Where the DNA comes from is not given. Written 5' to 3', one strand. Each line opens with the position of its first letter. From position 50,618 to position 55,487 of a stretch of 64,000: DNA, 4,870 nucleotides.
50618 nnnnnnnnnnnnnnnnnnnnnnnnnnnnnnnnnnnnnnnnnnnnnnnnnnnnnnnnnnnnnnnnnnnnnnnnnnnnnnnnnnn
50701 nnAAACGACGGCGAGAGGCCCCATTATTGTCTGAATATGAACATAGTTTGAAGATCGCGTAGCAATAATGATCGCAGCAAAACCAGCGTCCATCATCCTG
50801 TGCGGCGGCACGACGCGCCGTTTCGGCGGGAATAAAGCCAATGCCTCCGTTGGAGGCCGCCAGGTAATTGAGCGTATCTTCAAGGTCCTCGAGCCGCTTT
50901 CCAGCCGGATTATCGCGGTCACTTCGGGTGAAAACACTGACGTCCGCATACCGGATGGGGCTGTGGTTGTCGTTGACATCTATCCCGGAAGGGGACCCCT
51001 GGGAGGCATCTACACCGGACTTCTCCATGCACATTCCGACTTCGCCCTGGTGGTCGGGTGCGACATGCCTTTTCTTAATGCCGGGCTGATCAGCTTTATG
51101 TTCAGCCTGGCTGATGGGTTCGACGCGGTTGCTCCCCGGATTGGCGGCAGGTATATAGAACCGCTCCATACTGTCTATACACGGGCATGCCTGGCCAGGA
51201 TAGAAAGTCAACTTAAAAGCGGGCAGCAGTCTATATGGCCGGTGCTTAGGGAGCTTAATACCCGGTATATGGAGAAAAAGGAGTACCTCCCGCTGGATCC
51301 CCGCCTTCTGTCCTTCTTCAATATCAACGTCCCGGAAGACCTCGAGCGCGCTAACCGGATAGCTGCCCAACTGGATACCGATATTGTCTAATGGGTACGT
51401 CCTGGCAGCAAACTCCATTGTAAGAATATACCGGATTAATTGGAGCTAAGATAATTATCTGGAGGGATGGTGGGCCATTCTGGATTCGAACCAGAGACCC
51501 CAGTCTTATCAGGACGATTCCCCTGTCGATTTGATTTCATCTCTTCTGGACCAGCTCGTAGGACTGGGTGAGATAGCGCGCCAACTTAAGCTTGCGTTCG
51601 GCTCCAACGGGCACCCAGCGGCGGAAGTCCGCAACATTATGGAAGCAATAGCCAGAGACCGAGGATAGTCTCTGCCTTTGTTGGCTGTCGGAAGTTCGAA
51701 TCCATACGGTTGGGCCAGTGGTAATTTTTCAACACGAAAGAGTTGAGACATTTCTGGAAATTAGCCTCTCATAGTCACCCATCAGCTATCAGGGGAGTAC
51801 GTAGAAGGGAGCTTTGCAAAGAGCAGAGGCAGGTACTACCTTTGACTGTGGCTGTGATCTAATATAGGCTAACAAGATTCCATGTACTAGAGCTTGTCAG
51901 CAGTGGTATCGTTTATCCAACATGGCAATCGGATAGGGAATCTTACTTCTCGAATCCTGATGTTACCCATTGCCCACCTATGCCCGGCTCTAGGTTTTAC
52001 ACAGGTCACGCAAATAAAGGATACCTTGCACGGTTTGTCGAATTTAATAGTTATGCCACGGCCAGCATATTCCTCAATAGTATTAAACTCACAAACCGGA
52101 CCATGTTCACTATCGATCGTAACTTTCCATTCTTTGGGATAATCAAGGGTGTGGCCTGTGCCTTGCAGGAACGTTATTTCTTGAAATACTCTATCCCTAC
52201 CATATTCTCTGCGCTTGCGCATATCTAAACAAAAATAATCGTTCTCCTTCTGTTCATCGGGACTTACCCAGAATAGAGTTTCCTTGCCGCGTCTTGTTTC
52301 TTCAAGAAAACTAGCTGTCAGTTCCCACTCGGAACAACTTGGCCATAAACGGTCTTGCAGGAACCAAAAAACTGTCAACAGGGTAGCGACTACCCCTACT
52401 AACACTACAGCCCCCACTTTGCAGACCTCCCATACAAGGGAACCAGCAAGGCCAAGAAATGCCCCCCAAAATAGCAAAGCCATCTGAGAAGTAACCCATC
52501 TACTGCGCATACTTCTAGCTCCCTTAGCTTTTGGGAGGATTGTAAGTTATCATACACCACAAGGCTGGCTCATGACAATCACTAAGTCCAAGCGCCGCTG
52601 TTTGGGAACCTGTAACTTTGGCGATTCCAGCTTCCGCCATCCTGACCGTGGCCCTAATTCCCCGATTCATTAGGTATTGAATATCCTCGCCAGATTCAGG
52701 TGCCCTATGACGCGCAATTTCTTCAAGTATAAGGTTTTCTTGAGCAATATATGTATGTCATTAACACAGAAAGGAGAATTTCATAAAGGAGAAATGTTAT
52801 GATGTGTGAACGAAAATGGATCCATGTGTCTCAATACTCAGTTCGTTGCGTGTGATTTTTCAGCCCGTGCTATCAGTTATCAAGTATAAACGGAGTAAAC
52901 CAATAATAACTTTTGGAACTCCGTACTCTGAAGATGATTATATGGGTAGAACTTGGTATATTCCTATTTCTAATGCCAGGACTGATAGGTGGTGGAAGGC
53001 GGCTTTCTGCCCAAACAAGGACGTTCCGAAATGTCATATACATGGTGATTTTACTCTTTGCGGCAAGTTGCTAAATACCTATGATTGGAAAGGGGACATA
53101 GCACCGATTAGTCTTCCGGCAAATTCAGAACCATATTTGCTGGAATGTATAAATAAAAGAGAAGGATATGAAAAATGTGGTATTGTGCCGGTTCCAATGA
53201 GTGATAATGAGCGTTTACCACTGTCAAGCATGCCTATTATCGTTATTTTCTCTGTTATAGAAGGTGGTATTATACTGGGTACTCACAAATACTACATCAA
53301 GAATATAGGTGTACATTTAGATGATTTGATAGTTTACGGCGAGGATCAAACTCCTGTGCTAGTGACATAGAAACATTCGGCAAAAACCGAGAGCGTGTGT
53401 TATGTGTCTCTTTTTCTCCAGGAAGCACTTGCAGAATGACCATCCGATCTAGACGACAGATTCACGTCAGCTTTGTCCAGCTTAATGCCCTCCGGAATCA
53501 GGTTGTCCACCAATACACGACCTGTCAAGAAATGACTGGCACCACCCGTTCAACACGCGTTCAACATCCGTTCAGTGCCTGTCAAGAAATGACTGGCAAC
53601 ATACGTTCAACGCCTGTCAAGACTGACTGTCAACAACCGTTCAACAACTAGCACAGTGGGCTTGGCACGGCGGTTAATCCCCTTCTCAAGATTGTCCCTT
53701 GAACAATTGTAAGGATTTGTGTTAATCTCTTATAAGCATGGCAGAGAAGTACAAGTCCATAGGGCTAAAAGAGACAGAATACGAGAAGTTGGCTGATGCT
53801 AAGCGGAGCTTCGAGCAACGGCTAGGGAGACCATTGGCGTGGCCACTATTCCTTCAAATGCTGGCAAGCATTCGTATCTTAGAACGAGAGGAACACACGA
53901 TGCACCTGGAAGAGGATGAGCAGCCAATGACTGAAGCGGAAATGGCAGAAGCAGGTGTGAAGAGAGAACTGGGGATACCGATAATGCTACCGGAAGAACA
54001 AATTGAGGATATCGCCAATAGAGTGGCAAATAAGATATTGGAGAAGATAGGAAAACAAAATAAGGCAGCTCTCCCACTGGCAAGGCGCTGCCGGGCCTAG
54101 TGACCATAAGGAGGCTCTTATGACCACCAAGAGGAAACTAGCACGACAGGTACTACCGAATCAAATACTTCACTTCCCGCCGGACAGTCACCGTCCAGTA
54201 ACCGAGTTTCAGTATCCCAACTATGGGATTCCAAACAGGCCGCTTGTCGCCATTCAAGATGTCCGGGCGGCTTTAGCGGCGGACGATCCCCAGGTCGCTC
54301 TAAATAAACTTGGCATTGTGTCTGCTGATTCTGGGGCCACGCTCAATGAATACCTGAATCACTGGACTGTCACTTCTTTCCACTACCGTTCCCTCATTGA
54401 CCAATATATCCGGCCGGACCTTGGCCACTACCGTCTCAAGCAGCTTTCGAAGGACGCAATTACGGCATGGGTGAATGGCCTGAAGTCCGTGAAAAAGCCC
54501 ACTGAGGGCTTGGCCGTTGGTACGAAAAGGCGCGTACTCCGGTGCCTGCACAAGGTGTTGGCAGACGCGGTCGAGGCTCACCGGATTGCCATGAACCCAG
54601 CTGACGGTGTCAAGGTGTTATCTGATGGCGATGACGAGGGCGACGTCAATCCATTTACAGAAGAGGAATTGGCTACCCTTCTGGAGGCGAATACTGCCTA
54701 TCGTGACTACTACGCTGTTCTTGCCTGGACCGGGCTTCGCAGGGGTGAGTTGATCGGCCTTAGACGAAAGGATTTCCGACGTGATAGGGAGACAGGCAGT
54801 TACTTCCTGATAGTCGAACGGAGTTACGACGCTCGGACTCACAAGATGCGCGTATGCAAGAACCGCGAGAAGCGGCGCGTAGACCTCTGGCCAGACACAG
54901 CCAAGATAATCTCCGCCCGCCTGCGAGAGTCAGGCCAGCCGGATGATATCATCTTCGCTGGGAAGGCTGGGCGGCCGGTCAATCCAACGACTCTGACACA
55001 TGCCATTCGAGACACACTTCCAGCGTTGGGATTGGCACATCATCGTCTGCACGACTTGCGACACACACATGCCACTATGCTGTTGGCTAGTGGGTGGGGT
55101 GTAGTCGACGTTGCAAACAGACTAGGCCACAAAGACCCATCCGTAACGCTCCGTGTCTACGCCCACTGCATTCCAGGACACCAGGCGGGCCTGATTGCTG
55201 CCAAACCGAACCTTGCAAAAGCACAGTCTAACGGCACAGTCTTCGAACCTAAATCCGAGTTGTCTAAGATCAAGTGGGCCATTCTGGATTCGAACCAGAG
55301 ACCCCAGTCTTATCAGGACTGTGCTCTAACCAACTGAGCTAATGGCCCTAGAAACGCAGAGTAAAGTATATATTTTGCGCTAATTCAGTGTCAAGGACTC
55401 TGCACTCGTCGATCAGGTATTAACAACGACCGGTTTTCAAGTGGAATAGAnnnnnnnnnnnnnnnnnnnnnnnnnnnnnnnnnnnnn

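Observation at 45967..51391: HxlR / QueG-like / FwdE-like / cytoplasmic molybdopterin oxidoreductase / MobA gene cluster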

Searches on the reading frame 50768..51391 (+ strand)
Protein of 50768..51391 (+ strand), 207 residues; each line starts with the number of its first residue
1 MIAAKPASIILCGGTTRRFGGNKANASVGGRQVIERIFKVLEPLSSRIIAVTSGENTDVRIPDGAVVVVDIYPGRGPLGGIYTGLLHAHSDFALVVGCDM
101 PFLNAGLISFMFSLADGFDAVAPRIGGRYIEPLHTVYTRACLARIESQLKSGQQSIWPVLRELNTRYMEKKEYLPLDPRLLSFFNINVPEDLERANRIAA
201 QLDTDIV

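Call 3: search_protein_families(library=pfam, proteins=[window:50768-51391:+], max_evalue=0.01)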
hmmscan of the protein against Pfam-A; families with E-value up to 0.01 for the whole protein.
window:50768-51391:+ (207 aa): 1 family
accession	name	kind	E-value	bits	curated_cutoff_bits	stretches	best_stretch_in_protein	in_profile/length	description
PF12804.13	NTP_transf_3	-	3.7e-33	115.4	27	1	9-163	2-157/160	MobA-like NTP transferase domain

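Call 4: search_protein_families(library=ncbifam, proteins=[window:50768-51391:+], max_evalue=0.01)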
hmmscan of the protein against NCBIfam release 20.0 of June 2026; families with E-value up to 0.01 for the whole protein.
window:50768-51391:+ (207 aa): 11 families
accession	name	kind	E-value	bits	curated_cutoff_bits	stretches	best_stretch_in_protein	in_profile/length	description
NF011056.0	PRK14489.1-1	equivalog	1.4e-46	159.3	379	1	6-195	6-192/363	bifunctional molybdenum cofactor guanylyltransferase MobA/molybdopterin-guanine dinucleotide biosynthesis adaptor protein MobB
NF001457.0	PRK00317.1-3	equivalog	2.1e-39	135.1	164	1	8-196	4-194/200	molybdenum cofactor guanylyltransferase MobA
TIGR02665.1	molyb_mobA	equivalog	1e-23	84.4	151.85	1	8-193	3-186/186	molybdenum cofactor guanylyltransferase MobA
NF002741.0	PRK02726.1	equivalog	7.2e-18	64.9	179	1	7-197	9-196/200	molybdenum cofactor guanylyltransferase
NF011059.0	PRK14490.1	equivalog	3.8e-13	49.3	354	1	8-200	183-370/374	bifunctional molybdenum cofactor guanylyltransferase MobA/molybdopterin-guanine dinucleotide biosynthesis adaptor protein MobB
NF001855.0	PRK00576.1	equivalog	3.5e-12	46.3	205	1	7-166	8-170/197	molybdenum cofactor guanylyltransferase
NF011058.0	PRK14489.1-3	exception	7.6e-11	41.1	820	1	7-198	10-204/382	molybdenum cofactor guanylyltransferase MobA, DUF3305 domain-containing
NF011057.0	PRK14489.1-2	subfamily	4.5e-08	32.7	541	1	7-197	8-196/363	bifunctional molybdenum cofactor guanylyltransferase MobA/molybdopterin-guanine dinucleotide biosynthesis adaptor protein MobB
TIGR03310.1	matur_MocA_YgfJ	equivalog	1.9e-07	31.2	186.45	1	8-133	2-135/188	molybdenum cofactor cytidylyltransferase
NF001837.0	PRK00560.1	equivalog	2.7e-07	30.5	182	1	7-198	10-190/196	molybdenum cofactor guanylyltransferase MobA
NF011070.0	PRK14500.1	equivalog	4e-07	29.6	606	1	9-196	170-352/358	putative bifunctional molybdopterin-guanine dinucleotide biosynthesis protein MoaC/MobA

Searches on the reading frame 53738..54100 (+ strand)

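Call 75: search_protein_families(library=pfam, proteins=[window:53738-54100:+], max_evalue=5)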
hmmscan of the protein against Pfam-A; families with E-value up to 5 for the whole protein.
window:53738-54100:+ (120 aa): 1 family
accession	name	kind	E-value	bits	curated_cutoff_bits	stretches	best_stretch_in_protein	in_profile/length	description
PF16091.10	DUF4820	-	0.041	13.7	27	1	19-48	46-73/227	Domain of unknown function (DUF4820)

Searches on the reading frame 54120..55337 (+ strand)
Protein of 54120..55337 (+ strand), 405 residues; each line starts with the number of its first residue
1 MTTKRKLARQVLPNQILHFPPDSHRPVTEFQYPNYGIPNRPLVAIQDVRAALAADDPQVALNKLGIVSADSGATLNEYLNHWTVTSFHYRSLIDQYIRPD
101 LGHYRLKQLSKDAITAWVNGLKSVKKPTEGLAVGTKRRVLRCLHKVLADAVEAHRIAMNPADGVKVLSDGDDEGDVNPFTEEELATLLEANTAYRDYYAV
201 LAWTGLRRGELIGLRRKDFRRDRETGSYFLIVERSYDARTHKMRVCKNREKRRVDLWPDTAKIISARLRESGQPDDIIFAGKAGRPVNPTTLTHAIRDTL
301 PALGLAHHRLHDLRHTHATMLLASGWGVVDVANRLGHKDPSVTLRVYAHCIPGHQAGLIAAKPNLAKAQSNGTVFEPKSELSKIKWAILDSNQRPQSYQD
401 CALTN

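Call 75: search_protein_families(library=pfam, proteins=[window:54120-55337:+], max_evalue=5)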
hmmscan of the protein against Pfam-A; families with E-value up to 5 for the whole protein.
window:54120-55337:+ (405 aa): 4 families
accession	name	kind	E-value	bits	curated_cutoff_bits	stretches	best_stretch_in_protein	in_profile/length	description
PF00589.27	Phage_integrase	-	5.6e-21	75.5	27.1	1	180-349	4-167/172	Phage integrase family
PF14659.12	Phage_int_SAM_3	-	8.6e-05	23.1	22.6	1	89-121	25-57/58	Phage integrase, N-terminal SAM-like domain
PF22022.2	Phage_int_M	-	0.055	14.1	27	1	89-163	24-92/96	Phage integrase central domain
PF14087.12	DUF4267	-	0.12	12.8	27.8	1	283-351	30-98/110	Domain of unknown function (DUF4267)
